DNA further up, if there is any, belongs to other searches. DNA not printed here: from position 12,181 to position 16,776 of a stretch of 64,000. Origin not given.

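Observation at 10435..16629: Uncharacterised two-gene operon: HD-domain protein plus giant tandem-KaiC/RecA-like ATPase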

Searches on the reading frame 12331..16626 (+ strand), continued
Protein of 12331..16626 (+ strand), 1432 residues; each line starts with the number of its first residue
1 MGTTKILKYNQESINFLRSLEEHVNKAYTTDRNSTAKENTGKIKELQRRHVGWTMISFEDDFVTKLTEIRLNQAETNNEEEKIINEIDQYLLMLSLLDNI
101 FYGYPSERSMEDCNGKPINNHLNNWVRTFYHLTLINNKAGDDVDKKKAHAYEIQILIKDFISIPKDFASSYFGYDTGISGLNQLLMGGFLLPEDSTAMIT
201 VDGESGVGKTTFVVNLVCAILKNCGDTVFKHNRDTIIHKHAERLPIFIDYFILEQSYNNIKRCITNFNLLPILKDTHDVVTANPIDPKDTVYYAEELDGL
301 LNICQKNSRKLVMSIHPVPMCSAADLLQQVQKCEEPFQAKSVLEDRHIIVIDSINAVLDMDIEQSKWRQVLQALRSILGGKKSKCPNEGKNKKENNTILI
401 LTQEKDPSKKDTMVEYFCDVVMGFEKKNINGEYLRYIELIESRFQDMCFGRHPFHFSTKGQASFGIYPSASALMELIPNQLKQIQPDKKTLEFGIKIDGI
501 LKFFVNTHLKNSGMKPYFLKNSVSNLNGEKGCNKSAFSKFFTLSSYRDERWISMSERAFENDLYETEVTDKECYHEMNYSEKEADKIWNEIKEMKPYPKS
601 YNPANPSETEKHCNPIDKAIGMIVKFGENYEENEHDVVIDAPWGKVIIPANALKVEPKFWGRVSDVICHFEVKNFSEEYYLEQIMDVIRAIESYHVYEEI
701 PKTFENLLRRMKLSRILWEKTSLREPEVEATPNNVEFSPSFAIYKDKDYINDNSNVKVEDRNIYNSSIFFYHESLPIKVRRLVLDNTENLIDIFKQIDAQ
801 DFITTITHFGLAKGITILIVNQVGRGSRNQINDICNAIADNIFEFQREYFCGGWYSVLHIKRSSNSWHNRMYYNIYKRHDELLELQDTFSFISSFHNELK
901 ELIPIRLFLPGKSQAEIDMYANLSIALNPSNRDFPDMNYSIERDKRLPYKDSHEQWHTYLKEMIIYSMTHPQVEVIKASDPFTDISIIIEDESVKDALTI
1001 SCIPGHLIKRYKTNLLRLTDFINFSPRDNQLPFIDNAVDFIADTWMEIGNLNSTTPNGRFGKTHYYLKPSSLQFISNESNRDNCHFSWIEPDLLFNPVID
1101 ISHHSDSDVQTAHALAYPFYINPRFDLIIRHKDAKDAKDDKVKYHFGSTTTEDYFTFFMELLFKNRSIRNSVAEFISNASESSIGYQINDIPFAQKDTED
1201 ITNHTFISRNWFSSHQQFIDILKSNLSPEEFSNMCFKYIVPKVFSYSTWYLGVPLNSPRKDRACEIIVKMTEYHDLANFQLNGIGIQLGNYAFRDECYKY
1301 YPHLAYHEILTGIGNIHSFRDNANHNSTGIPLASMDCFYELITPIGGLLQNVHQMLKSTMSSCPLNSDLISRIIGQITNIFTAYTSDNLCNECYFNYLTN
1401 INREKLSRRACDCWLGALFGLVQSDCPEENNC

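Call 29: search_solved_structures(query=A2, max_evalue=1, show_alignments=2)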
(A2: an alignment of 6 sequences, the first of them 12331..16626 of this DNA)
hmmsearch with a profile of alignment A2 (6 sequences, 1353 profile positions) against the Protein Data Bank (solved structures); distinct sequences matched with E-value up to 1: 51.
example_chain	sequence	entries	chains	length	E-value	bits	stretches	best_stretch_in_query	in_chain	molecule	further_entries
8zn5_B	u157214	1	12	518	1.2e-07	32.9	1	349-461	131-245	KaiC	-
8zn6_F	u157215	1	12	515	4.7e-06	27.6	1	350-460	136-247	KaiC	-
8jon_A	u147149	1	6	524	1.6e-05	25.9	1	343-459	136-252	Circadian clock oscillator protein KaiC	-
7s65_A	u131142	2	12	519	1.6e-05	25.8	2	343-458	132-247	Circadian clock protein kinase KaiC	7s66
7x1y_A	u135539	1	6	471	1.8e-05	25.7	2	343-458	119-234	Circadian clock oscillator protein KaiC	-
3k0f_A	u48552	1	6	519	2.1e-05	25.5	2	343-458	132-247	Circadian clock protein kinase KaiC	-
3jzm_A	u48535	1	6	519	2.1e-05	25.5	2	343-458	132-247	Circadian clock protein kinase kaiC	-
7dye_A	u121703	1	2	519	2.1e-05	25.5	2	343-458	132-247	Circadian clock protein kinase KaiC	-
7dyk_A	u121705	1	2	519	5.8e-05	24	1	343-458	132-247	Circadian clock protein kinase KaiC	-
8zn7_D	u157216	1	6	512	6e-05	24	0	350-460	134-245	KaiC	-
8wve_A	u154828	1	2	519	6.1e-05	24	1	343-458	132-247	Circadian clock oscillator protein KaiC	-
7x1z_A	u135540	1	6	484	6.9e-05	23.8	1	343-458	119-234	Circadian clock oscillator protein KaiC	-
3k0a_A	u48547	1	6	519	6.9e-05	23.8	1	343-458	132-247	Circadian clock protein kinase KaiC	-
3k09_A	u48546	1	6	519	7.4e-05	23.7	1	343-458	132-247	Circadian clock protein kinase kaiC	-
1u9i_A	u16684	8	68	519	7.5e-05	23.7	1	343-458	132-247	KaiC | Circadian clock protein kinase kaiC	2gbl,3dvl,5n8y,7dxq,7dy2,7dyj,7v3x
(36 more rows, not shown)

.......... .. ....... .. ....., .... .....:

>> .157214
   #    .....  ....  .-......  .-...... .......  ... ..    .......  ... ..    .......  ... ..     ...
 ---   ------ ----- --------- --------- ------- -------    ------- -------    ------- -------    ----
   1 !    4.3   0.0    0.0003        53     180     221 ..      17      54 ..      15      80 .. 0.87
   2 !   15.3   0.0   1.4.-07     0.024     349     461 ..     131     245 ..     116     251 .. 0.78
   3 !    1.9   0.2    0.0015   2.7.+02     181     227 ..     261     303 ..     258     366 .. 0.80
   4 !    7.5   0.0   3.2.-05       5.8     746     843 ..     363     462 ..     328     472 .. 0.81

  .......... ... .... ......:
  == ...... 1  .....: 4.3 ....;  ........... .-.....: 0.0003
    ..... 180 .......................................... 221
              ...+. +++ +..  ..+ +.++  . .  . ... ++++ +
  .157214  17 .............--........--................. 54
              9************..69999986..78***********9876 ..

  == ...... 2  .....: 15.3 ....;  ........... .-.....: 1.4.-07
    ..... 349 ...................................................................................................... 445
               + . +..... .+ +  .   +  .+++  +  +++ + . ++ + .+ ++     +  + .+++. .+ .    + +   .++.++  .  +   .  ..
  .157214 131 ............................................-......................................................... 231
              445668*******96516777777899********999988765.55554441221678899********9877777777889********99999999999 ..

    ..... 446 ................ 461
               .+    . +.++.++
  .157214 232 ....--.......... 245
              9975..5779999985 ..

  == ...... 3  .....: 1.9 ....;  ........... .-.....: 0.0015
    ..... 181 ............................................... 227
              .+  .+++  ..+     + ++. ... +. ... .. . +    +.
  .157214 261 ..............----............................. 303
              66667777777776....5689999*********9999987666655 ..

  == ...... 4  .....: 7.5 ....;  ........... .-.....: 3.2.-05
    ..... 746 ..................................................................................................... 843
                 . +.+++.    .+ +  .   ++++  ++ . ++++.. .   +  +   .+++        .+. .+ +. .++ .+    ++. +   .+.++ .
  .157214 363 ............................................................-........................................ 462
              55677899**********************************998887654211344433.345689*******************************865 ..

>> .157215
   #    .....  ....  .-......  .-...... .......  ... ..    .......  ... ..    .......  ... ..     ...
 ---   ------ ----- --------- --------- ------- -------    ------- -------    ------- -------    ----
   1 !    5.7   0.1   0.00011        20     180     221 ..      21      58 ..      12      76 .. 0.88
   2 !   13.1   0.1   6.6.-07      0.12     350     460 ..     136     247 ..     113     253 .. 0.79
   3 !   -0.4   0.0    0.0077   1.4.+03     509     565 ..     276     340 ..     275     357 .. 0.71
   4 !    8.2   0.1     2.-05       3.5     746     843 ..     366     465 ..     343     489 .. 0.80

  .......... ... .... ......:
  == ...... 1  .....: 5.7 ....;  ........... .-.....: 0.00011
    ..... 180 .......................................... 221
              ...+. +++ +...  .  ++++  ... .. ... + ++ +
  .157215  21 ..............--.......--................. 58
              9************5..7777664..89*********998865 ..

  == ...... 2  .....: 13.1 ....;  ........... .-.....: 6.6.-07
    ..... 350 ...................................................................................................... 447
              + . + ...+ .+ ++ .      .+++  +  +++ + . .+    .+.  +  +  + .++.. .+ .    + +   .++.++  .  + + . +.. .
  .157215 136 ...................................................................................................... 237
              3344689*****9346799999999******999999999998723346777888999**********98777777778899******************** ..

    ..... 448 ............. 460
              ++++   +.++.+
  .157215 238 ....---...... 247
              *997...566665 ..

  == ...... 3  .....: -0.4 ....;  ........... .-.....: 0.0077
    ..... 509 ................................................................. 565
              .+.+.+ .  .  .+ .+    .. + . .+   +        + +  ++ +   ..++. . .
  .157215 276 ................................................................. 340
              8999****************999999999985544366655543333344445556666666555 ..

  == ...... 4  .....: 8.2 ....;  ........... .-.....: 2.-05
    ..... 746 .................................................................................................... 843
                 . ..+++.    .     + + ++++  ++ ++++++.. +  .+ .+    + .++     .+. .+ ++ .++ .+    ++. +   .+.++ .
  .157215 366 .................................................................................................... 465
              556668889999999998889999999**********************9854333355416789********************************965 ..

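Call 32: search_protein_families(library=phrogs, proteins=[window:12331-16626:+], max_evalue=0.1)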
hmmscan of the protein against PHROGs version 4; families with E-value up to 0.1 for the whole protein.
window:12331-16626:+ (1432 aa): 1 family
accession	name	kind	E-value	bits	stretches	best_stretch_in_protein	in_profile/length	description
phrog_239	-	DNA, RNA and nucleotide metabolism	0.016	15.1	1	171-228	338-390/801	DNA primase/helicase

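Call 36: find_related_loci(query=A2, collection=genome_contigs, flank=10000)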
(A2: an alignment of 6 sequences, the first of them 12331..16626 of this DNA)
Query A2 (1432 aa) in genome_contigs; peptide patterns used: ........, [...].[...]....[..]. (x = any residue, [..] = any of these).
78 stretches matched a pattern; 3 encode a relative of the query (tblastn E <= 1e-3); 2 distinct loci.
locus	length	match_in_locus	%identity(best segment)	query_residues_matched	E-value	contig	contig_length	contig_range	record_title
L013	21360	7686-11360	33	81-1354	0e+0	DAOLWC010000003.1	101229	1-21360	MAG TPA_asm: Candidatus Cloacimonadota bacterium isolate AMR_MDS_4563 NODE_206_length_101229_cov_9.294147, whole genome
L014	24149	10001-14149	30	7-1354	0e+0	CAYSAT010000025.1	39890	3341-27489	MAG TPA_asm: uncultured Candidatus Cloacimonadota bacterium isolate binchicken_co115_39 genome assembly, contig: NODE_17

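Call 37: list_cluster_members(proteins=[window:12331-16626:+, P0006, P0001, P0007, P0002, P0003])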
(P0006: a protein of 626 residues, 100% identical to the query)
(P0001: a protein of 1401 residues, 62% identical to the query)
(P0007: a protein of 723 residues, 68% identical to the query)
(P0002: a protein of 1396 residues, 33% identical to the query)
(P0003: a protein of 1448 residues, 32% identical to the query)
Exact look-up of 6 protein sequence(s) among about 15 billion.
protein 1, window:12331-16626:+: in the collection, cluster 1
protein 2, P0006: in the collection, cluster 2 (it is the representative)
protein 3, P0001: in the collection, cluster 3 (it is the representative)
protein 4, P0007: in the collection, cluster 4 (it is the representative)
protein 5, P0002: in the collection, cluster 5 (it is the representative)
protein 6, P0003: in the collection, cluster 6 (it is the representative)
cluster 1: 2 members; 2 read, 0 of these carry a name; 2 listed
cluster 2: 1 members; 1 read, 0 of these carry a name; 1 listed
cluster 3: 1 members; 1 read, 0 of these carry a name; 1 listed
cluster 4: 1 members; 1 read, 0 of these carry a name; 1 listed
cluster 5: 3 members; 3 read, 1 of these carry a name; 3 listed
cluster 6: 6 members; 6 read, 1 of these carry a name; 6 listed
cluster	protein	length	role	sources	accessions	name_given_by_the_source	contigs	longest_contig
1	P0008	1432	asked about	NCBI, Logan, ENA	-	-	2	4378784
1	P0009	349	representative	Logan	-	-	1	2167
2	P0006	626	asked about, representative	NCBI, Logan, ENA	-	-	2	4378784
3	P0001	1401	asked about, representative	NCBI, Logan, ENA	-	-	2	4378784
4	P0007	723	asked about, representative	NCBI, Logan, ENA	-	-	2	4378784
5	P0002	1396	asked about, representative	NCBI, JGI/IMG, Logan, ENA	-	-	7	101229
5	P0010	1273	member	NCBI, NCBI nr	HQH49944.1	MAG TPA: ATPase domain-containing protein [Candidatus Cloacimonadota bacterium] | ATPase domain-containing protein [Candidatus Cloacimonadota bacterium]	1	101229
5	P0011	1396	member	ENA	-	-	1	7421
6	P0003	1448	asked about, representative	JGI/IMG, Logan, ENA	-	-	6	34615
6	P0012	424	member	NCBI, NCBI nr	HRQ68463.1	MAG TPA: hypothetical protein P5031_07860, partial [Candidatus Syntrophosphaera sp.] | hypothetical protein [Candidatus Syntrophosphaera sp.]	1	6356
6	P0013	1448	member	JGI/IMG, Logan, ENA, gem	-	-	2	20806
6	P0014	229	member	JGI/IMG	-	-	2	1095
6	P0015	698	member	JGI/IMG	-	-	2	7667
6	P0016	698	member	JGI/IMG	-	-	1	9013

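Call 38: find_encoding_contigs(protein=window:12331-16626:+, flank=1000, max_places=3)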
Protein window:12331-16626:+ (1432 aa): 3 contigs read that carry it; 2 places shown.
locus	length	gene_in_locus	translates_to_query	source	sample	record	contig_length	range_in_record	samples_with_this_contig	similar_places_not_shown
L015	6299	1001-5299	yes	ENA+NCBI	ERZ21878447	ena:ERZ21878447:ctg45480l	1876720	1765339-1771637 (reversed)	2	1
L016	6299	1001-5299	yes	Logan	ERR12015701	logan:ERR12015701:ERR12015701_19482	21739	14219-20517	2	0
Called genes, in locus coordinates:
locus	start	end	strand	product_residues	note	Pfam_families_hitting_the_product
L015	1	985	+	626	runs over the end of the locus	-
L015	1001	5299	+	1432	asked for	PF06745:ATPase (faint)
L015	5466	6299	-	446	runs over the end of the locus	PF18962:Por_Secre_tail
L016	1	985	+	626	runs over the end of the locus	-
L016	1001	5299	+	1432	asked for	PF06745:ATPase (faint)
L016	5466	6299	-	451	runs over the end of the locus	PF18962:Por_Secre_tail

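Call 45: find_related_loci(query=A2, collection=metagenome_contigs, flank=10000)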
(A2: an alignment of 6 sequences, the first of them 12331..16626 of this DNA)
Query A2 (1432 aa) in metagenome_contigs; peptide patterns used: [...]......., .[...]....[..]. (x = any residue, [..] = any of these).
374 stretches matched a pattern; 4 encode a relative of the query (tblastn E <= 1e-3); 4 distinct loci.
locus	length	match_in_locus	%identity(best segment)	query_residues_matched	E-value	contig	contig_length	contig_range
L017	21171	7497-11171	33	81-1354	0e+0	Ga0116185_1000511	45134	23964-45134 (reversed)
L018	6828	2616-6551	32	118-1394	0e+0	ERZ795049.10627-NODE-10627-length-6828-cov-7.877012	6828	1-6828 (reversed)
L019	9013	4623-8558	32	118-1394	0e+0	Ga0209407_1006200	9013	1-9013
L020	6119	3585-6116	34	153-860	1e-88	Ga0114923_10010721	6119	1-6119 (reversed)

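Call 46: find_related_loci(query=A2, collection=viral_contigs, flank=10000)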
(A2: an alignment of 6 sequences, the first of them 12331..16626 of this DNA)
Query A2 (1432 aa) in viral_contigs; peptide patterns used: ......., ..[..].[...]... (x = any residue, [..] = any of these).
600 stretches matched a pattern, but none encodes a relative of the query by tblastn (E <= 1e-3).
